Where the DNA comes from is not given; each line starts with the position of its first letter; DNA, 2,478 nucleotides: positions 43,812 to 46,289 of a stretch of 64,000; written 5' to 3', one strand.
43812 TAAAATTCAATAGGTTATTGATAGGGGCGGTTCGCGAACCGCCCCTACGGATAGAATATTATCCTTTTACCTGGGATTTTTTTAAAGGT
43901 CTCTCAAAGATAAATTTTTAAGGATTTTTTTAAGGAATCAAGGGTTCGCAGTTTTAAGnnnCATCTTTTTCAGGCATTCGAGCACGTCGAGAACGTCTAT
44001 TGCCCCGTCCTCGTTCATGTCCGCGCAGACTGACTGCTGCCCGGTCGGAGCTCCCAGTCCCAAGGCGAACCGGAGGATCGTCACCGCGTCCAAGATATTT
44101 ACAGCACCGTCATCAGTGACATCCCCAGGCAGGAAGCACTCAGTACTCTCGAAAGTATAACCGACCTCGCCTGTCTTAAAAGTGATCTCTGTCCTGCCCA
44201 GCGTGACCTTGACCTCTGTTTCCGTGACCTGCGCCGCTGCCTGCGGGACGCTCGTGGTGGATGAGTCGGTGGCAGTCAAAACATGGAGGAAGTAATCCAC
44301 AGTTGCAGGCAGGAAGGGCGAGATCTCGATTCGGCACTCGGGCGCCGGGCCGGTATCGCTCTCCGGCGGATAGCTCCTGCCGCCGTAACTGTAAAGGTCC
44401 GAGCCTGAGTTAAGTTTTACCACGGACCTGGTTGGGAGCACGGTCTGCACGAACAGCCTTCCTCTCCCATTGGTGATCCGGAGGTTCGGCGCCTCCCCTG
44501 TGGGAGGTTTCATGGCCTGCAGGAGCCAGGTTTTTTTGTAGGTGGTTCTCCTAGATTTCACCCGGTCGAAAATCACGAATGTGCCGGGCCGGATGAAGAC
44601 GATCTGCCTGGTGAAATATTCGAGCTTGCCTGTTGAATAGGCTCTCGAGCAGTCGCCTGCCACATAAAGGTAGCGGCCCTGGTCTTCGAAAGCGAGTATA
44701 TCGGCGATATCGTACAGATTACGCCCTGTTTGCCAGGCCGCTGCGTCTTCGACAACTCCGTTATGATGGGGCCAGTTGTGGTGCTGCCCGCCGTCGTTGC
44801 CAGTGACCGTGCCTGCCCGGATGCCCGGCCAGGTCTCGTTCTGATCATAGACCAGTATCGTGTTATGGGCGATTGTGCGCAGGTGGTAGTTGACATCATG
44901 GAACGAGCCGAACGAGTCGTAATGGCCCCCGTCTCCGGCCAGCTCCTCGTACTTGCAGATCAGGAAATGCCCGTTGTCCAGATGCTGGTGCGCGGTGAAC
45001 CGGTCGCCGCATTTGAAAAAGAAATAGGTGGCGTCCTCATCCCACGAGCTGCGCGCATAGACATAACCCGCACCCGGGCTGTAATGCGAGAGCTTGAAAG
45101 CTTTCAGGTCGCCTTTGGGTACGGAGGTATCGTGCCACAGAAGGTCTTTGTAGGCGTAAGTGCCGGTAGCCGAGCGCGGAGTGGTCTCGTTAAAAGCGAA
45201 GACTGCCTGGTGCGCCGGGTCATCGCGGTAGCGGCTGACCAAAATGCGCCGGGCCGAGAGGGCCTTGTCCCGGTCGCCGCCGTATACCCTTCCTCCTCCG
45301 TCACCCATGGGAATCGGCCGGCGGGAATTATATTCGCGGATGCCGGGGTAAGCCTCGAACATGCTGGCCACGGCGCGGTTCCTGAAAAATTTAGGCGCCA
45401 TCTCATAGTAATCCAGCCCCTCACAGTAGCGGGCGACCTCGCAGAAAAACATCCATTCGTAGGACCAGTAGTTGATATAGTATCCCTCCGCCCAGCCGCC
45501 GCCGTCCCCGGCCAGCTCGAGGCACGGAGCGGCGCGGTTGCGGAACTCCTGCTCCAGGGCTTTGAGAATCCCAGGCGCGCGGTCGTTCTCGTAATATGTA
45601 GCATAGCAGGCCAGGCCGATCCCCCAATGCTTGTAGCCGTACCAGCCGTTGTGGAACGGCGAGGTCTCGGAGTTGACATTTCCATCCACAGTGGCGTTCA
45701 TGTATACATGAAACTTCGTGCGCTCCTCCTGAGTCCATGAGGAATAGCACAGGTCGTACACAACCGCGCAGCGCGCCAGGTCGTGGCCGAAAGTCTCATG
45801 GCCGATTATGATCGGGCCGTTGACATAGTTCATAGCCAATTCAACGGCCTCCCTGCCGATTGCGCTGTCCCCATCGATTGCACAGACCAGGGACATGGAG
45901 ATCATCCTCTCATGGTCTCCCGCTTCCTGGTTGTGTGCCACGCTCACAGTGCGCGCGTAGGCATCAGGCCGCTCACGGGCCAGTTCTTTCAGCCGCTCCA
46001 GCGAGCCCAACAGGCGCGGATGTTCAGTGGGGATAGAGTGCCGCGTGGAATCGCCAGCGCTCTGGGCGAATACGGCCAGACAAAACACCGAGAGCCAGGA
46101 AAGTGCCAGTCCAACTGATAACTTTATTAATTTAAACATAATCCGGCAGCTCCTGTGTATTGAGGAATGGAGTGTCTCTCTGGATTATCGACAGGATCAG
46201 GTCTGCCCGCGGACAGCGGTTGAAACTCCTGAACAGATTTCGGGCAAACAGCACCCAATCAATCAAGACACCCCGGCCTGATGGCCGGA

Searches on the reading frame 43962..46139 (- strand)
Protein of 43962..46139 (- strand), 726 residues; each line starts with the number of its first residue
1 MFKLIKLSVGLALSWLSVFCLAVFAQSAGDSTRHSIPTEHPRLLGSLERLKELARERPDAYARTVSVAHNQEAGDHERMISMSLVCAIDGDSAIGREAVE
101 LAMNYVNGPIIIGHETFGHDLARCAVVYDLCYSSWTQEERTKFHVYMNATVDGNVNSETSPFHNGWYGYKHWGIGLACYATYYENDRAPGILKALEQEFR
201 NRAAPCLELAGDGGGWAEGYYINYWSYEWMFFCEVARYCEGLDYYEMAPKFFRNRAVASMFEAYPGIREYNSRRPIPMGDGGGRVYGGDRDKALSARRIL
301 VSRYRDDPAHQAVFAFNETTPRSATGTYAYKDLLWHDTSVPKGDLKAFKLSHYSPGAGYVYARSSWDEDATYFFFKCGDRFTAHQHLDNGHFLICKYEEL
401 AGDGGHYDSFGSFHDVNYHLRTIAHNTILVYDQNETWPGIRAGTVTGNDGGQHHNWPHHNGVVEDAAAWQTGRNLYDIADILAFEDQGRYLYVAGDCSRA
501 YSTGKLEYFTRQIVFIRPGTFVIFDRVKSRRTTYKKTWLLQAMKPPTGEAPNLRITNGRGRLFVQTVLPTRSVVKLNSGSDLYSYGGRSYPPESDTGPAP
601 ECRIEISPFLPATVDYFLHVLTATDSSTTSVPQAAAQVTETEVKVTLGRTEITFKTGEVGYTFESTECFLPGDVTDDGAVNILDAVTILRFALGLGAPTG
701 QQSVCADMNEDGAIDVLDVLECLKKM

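Call 67: search_protein_families(library=pfam, proteins=[window:43962-46139:-], max_evalue=0.001)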
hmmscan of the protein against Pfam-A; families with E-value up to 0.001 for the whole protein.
window:43962-46139:- (726 aa): 2 families
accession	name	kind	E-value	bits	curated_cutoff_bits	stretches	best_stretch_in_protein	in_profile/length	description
PF00404.24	Dockerin_1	-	4.4e-09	36.8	22.9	1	671-720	1-50/57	Dockerin type I domain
PF07940.18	Hepar_II_III_C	-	4.1e-08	33.5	24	1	355-571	10-187/237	Heparinase II/III-like, C-terminal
